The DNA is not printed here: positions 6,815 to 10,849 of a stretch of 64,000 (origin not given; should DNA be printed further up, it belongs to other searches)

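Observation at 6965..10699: PilY1 homolog in which the usual N-terminal vWA region is replaced by a multi-blade FG-GAP/VCBS (integrin-alpha-like) propeller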

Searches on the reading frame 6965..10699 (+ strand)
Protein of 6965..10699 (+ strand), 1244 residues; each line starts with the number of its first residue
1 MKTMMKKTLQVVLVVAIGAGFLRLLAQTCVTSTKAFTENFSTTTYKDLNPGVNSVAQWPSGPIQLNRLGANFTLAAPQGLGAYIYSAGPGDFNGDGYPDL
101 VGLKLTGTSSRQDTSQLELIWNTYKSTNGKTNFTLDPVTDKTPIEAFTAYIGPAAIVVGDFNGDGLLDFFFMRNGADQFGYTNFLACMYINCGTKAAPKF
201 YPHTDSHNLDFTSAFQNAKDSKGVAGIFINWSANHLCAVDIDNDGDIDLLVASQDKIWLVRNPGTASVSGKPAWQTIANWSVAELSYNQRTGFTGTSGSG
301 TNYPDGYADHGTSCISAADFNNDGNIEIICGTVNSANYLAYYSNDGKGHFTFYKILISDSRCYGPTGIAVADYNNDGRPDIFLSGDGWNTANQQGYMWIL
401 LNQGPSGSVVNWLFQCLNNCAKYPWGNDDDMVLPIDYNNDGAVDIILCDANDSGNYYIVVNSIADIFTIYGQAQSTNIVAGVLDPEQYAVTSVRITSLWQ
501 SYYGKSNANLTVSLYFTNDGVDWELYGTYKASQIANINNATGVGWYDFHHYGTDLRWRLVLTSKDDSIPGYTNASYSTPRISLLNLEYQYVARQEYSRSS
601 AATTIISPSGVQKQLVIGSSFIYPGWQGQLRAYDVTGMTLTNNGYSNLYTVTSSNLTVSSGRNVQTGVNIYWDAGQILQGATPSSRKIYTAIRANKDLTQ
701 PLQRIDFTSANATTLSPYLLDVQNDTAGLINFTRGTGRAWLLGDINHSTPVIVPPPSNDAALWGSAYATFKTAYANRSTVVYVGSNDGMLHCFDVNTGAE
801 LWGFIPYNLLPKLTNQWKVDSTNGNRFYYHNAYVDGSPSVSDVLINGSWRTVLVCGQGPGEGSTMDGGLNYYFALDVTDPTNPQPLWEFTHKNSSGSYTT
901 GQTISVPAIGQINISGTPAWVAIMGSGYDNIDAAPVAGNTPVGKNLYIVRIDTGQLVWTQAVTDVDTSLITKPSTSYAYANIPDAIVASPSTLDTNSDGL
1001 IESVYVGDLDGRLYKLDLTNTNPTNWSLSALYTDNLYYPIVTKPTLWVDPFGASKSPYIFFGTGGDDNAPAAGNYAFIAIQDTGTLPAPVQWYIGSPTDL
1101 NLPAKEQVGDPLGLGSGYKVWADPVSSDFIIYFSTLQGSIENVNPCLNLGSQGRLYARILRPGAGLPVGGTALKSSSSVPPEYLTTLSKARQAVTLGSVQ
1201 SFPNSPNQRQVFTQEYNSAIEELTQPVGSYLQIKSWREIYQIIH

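Call 5: search_protein_families(library=pfam, proteins=[window:6965-10699:+], max_evalue=0.1)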
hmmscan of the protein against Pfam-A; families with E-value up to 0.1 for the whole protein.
window:6965-10699:+ (1244 aa): 5 families
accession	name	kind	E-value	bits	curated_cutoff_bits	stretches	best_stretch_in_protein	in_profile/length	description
PF13517.12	FG-GAP_3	-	3.2e-28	98.6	26.9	4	319-382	1-60/61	FG-GAP-like repeat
PF05567.17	T4P_PilY1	-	5e-18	65.7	28.1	1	742-1020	1-289/411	PilY1 beta-propeller domain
PF01839.29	FG-GAP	-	3.6e-13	49.5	22.1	3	85-101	3-19/37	FG-GAP repeat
PF13570.13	Beta-prop_ACSF4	-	7.2e-06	26.1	133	1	774-804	57-87/329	Beta-alanine-activating enzyme, beta-propeller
PF13360.13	PQQ_2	-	0.00043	20.4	27.6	0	761-802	191-231/233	Outer membrane protein assembly factor BamB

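Call 6: search_protein_families(library=ncbifam, proteins=[window:6965-10699:+], max_evalue=0.1)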
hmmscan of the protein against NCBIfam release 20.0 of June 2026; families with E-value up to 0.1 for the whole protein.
window:6965-10699:+ (1244 aa): 3 families
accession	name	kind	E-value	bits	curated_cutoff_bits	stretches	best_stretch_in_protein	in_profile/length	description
NF040838.1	T4_PilC_Neiss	equivalog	2e-09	36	350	1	986-1066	721-795/1037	PilC family type IV pilus tip adhesin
NF047539.1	XAC2610_fam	domain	0.0048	17.3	35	0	436-467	5-40/89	XAC2610-related protein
TIGR03300.1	assembly_YfgL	equivalog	0.013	14.2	285.2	0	778-803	145-170/377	outer membrane protein assembly factor BamB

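Call 9: find_homologous_proteins(query=window:6965-10696:+, max_evalue=0.00001)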
Query window:6965-10696:+ (1244 aa): 431 proteins with E <= 0.00001 among 8000 candidates; the best 120 are listed.
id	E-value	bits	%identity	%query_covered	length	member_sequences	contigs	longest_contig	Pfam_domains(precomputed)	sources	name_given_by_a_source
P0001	0.0e+0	2876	100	100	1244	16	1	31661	PF01839.30,PF05567.18,PF13517.13,PF13570.14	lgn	-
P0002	0.0e+0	2451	83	100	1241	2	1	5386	PF01839.30,PF05567.18,PF13517.13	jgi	-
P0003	0.0e+0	2131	73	100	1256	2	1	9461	PF01839.30,PF05567.18,PF13517.13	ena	-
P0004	0.0e+0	1812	64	100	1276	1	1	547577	PF01839.30,PF05567.18,PF13517.13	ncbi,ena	-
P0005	0.0e+0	1564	57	100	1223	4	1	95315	PF01839.30,PF05567.18,PF13517.13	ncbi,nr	ncbi:MAG TPA: PilC/PilY family type IV pilus protein [Terriglobales bacterium]|nr:PilC/PilY family t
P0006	0.0e+0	1558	57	100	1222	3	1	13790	PF01839.30,PF05567.18,PF13517.13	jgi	jgi:hypothetical protein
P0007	0.0e+0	1550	57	98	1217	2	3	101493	PF01839.30,PF05567.18,PF13517.13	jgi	jgi:hypothetical protein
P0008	0.0e+0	1550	57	100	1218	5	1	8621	PF01839.30,PF05567.18,PF13517.13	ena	-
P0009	0.0e+0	1547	57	100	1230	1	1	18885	PF01839.30,PF05567.18,PF13517.13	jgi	jgi:hypothetical protein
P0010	0.0e+0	1546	57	100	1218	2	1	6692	PF01839.30,PF05567.18,PF13517.13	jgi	jgi:hypothetical protein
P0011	0.0e+0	1541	58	100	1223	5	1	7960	PF01839.30,PF05567.18,PF13517.13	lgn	-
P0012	0.0e+0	1532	56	100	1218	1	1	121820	PF01839.30,PF05567.18,PF13517.13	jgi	jgi:hypothetical protein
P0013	0.0e+0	1529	57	100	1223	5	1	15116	PF01839.30,PF05567.18,PF13517.13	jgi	jgi:hypothetical protein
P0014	0.0e+0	1528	56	100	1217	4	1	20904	PF01839.30,PF05567.18,PF13517.13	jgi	jgi:hypothetical protein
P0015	0.0e+0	1528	57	100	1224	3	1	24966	PF01839.30,PF05567.18,PF13517.13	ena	-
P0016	0.0e+0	1503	56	100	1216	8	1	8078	PF01839.30,PF05567.18,PF13517.13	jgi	jgi:hypothetical protein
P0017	0.0e+0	1499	56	100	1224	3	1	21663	PF01839.30,PF05567.18,PF13517.13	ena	-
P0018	0.0e+0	1497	55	100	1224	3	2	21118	PF01839.30,PF05567.18,PF13517.13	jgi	jgi:hypothetical protein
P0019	0.0e+0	1493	56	100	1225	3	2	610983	PF01839.30,PF05567.18,PF13517.13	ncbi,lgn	-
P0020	0.0e+0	1479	80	64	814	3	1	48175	PF01839.30,PF05567.18,PF13517.13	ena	-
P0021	0.0e+0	1432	54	98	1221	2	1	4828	PF01839.30,PF05567.18,PF13517.13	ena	-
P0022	0.0e+0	1417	53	99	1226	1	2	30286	PF01839.30,PF05567.18,PF13517.13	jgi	jgi:hypothetical protein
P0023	0.0e+0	1411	52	99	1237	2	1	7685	PF01839.30,PF05567.18,PF13517.13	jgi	-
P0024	0.0e+0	1410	53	99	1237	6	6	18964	PF01839.30,PF05567.18,PF13517.13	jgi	-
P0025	0.0e+0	1402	53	100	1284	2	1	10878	PF01839.30,PF05567.18,PF13517.13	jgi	jgi:hypothetical protein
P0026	0.0e+0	1388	53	99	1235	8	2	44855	PF01839.30,PF05567.18,PF13517.13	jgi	jgi:hypothetical protein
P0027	0.0e+0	1386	52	99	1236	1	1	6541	PF01839.30,PF05567.18,PF13517.13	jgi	jgi:hypothetical protein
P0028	0.0e+0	1386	54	100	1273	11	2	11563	PF01839.30,PF05567.18,PF13517.13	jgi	jgi:hypothetical protein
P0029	0.0e+0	1380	52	99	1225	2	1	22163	PF01839.30,PF05567.18,PF13517.13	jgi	jgi:hypothetical protein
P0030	0.0e+0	1374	51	100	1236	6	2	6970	PF01839.30,PF05567.18,PF13517.13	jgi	-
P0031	0.0e+0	1373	52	99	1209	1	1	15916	PF01839.30,PF05567.18,PF13517.13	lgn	-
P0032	0.0e+0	1373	52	98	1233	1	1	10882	PF01839.30,PF05567.18,PF13517.13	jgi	jgi:PilY1 beta-propeller domain/FG-GAP-like repeat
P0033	0.0e+0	1373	53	100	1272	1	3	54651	PF01839.30,PF05567.18,PF13517.13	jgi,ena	jgi:hypothetical protein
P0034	0.0e+0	1371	52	98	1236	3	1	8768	PF01839.30,PF05567.18,PF13517.13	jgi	-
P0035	0.0e+0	1371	52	99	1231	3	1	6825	PF01839.30,PF05567.18,PF13517.13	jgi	jgi:hypothetical protein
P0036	0.0e+0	1370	52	99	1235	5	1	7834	PF05567.18,PF13517.13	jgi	jgi:hypothetical protein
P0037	0.0e+0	1369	53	100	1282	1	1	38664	PF01839.30,PF05567.18,PF13517.13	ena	-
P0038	0.0e+0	1364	52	98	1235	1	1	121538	PF01839.30,PF05567.18,PF13517.13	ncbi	-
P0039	0.0e+0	1363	52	99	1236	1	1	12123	PF01839.30,PF05567.18,PF13517.13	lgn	-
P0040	0.0e+0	1362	52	99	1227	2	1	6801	PF01839.30,PF05567.18,PF13517.13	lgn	-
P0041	0.0e+0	1361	51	99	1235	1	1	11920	PF01839.30,PF05567.18,PF13517.13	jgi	jgi:hypothetical protein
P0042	0.0e+0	1357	52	98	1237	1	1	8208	PF01839.30,PF05567.18,PF13517.13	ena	-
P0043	0.0e+0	1353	51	98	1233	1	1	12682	PF01839.30,PF05567.18,PF13517.13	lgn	-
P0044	0.0e+0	1351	51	100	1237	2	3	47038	PF01839.30,PF05567.18,PF13517.13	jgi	jgi:hypothetical protein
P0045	0.0e+0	1350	51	98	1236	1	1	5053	PF01839.30,PF05567.18,PF13517.13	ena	-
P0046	0.0e+0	1350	54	100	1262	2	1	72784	PF01839.30,PF05567.18,PF13517.13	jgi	jgi:hypothetical protein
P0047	0.0e+0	1349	52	98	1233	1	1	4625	PF01839.30,PF05567.18,PF13517.13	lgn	-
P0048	0.0e+0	1347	51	98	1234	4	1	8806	PF01839.30,PF05567.18,PF13517.13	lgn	-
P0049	0.0e+0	1345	51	98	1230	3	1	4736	PF01839.30,PF05567.18,PF13517.13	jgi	jgi:hypothetical protein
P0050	0.0e+0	1343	52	98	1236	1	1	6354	PF01839.30,PF05567.18,PF13517.13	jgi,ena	-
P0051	0.0e+0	1342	51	100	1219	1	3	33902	PF05567.18,PF13517.13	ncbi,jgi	-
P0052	0.0e+0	1341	51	98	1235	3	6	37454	PF01839.30,PF05567.18,PF13517.13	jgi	jgi:hypothetical protein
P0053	0.0e+0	1337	51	98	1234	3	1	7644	PF01839.30,PF05567.18,PF13517.13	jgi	jgi:hypothetical protein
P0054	0.0e+0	1336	51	98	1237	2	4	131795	PF01839.30,PF05567.18,PF13517.13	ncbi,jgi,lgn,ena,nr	ncbi:MAG TPA: PilC/PilY family type IV pilus protein [Candidatus Aminicenantes bacterium]|nr:PilC/Pi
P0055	0.0e+0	1331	51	98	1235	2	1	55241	PF01839.30,PF05567.18,PF13517.13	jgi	jgi:hypothetical protein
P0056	0.0e+0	1329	51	98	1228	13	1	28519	PF01839.30,PF05567.18,PF13517.13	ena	-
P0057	0.0e+0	1329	51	98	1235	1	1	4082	PF01839.30,PF05567.18,PF13517.13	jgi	jgi:hypothetical protein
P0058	0.0e+0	1328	51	98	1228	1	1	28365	PF01839.30,PF05567.18,PF13517.13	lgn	-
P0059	0.0e+0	1327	51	98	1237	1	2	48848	PF01839.30,PF05567.18,PF13517.13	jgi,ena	jgi:hypothetical protein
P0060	0.0e+0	1326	51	98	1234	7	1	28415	PF01839.30,PF05567.18,PF13517.13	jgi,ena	jgi:hypothetical protein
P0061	0.0e+0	1326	51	99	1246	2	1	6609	PF05567.18,PF13517.13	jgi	jgi:hypothetical protein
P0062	0.0e+0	1324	51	98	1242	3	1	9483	PF01839.30,PF05567.18,PF13517.13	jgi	-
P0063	0.0e+0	1323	50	98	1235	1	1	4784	PF01839.30,PF05567.18,PF13517.13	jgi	jgi:hypothetical protein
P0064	0.0e+0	1323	50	99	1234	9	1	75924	PF01839.30,PF05567.18,PF13517.13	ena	-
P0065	0.0e+0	1320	51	99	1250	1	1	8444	PF05567.18,PF13517.13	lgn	-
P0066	0.0e+0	1320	51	98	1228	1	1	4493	PF01839.30,PF05567.18,PF13517.13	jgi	jgi:hypothetical protein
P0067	0.0e+0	1318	51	98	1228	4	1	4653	PF01839.30,PF05567.18,PF13517.13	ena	-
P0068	0.0e+0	1312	51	98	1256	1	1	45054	PF05567.18,PF13517.13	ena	-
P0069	0.0e+0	1310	50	98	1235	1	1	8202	PF01839.30,PF05567.18,PF13517.13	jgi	jgi:hypothetical protein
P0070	0.0e+0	1309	51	98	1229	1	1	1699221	PF01839.30,PF05567.18,PF13517.13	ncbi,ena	-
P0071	0.0e+0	1302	51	99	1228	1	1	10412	PF01839.30,PF05567.18,PF13517.13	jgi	jgi:PilY1 beta-propeller domain/FG-GAP-like repeat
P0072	0.0e+0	1299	50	100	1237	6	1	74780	PF01839.30,PF05567.18,PF13517.13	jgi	-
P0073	0.0e+0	1297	51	98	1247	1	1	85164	PF01839.30,PF05567.18,PF13517.13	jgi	jgi:hypothetical protein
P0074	0.0e+0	1297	50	98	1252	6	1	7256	PF01839.30,PF05567.18,PF13517.13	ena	-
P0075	0.0e+0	1285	49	99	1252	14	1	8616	PF01839.30,PF05567.18,PF13517.13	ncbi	-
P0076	0.0e+0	1284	50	98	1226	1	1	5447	PF01839.30,PF05567.18,PF13517.13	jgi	jgi:hypothetical protein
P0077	0.0e+0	1280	50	99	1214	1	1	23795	PF01839.30,PF05567.18,PF13517.13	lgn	-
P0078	0.0e+0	1279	50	98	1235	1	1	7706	PF05567.18,PF13517.13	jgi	-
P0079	0.0e+0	1277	49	98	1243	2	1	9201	PF01839.30,PF05567.18,PF13517.13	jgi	-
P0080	0.0e+0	1267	50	98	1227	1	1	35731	PF01839.30,PF05567.18,PF13517.13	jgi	jgi:PilY1 beta-propeller domain/FG-GAP-like repeat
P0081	0.0e+0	1264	49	98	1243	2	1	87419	PF01839.30,PF05567.18,PF13517.13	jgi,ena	-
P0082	0.0e+0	1264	50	98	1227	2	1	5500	PF01839.30,PF05567.18,PF13517.13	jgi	jgi:hypothetical protein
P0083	0.0e+0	1258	49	100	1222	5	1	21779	PF05567.18,PF13517.13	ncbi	-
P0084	0.0e+0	1257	49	100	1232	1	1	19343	PF01839.30,PF05567.18,PF13517.13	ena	-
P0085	0.0e+0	1235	49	98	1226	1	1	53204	PF01839.30,PF05567.18,PF13517.13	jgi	jgi:hypothetical protein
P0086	0.0e+0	1234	49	99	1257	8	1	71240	PF01839.30,PF05567.18,PF13517.13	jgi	jgi:hypothetical protein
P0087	0.0e+0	1234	49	98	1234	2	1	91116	PF01839.30,PF05567.18,PF13517.13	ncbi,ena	-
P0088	0.0e+0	1233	51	93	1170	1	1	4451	PF01839.30,PF05567.18,PF13517.13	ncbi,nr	ncbi:MAG: PilC/PilY family type IV pilus protein, partial [Candidatus Aminicenantes bacterium]|nr:Pi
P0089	0.0e+0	1232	49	98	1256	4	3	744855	PF01839.30,PF05567.18,PF13517.13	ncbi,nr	ncbi:MAG TPA: PilC/PilY family type IV pilus protein [Candidatus Aminicenantes bacterium]|nr:PilC/Pi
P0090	0.0e+0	1228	48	100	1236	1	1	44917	PF05567.18,PF13517.13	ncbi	-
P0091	0.0e+0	1227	48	100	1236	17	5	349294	PF01839.30,PF05567.18,PF13517.13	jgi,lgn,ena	-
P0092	0.0e+0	1225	50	98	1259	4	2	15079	PF01839.30,PF05567.18,PF13517.13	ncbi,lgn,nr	ncbi:MAG TPA: hypothetical protein ENO29_07135 [Candidatus Aminicenantes bacterium]|nr:MAG: hypothet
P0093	0.0e+0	1219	49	98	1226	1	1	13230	PF05567.18,PF13517.13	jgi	-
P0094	0.0e+0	1211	47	100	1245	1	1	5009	PF01839.30,PF05567.18,PF13517.13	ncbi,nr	ncbi:MAG: VCBS repeat-containing protein [Candidatus Aminicenantes bacterium]|nr:VCBS repeat-contain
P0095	0.0e+0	1208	49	98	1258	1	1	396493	PF01839.30,PF05567.18,PF13517.13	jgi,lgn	jgi:hypothetical protein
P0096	0.0e+0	1203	47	100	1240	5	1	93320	PF01839.30,PF05567.18,PF13517.13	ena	-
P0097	0.0e+0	1201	47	100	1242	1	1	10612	PF01839.30,PF05567.18,PF13517.13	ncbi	-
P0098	0.0e+0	1200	49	98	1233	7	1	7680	PF05567.18,PF13517.13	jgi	jgi:hypothetical protein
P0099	0.0e+0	1199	47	98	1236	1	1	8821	PF01839.30,PF05567.18,PF13517.13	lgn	-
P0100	0.0e+0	1195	47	100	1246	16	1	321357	PF01839.30,PF13360.14,PF05567.18,PF13517.13,PF13570.14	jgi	-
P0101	0.0e+0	1192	46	100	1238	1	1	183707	PF01839.30,PF05567.18,PF13517.13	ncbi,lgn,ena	-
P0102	0.0e+0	1191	47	100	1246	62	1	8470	PF05567.18,PF13517.13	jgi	-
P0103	0.0e+0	1191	47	100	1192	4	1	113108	PF05567.18,PF13517.13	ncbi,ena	-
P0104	0.0e+0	1187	47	100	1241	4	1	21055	PF05567.18,PF13517.13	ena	-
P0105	0.0e+0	1182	47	98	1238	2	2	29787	PF01839.30,PF05567.18,PF13517.13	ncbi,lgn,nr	ncbi:MAG: PQQ-binding-like beta-propeller repeat protein [Candidatus Aminicenantes bacterium]|nr:PQQ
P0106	0.0e+0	1177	47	98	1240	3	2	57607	PF01839.30,PF05567.18,PF13517.13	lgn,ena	-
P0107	0.0e+0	1176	48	98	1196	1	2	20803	PF05567.18,PF13517.13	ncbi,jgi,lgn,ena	-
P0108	0.0e+0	1176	47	100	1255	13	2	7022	PF01839.30,PF05567.18,PF13517.13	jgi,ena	-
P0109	0.0e+0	1173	46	100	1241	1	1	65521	PF01839.30,PF05567.18,PF13517.13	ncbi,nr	ncbi:MAG: PilC/PilY family type IV pilus protein [Acidobacteriota bacterium]|nr:PilC/PilY family typ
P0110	0.0e+0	1164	46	100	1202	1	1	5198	PF01839.30,PF05567.18,PF13517.13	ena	-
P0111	0.0e+0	1162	47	100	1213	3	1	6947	PF05567.18,PF13517.13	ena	-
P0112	0.0e+0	1161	47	98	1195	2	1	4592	PF01839.30,PF05567.18,PF13517.13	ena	-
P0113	0.0e+0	1149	46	100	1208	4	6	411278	PF05567.18,PF13517.13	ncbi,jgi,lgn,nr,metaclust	ncbi:PilC/PilY family type IV pilus protein [SCandidatus Aminicenantes bacterium Aminicenantia_JdfR_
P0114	0.0e+0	1148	46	100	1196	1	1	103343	PF05567.18,PF13517.13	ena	-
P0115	0.0e+0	1147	46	98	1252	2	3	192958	PF01839.30,PF05567.18,PF13517.13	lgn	-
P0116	0.0e+0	1147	49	90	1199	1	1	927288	PF01839.30,PF05567.18,PF13517.13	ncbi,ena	-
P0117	0.0e+0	1146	46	100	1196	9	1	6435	PF05567.18,PF13517.13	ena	-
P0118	0.0e+0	1146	46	100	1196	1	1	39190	PF05567.18,PF13517.13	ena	-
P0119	0.0e+0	1144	46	98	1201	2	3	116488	PF05567.18,PF13517.13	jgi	-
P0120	0.0e+0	1144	47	99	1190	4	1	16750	PF01839.30,PF05567.18,PF13517.13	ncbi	ncbi:MAG: PilC/PilY family type IV pilus protein [Candidatus Aminicenantaceae bacterium]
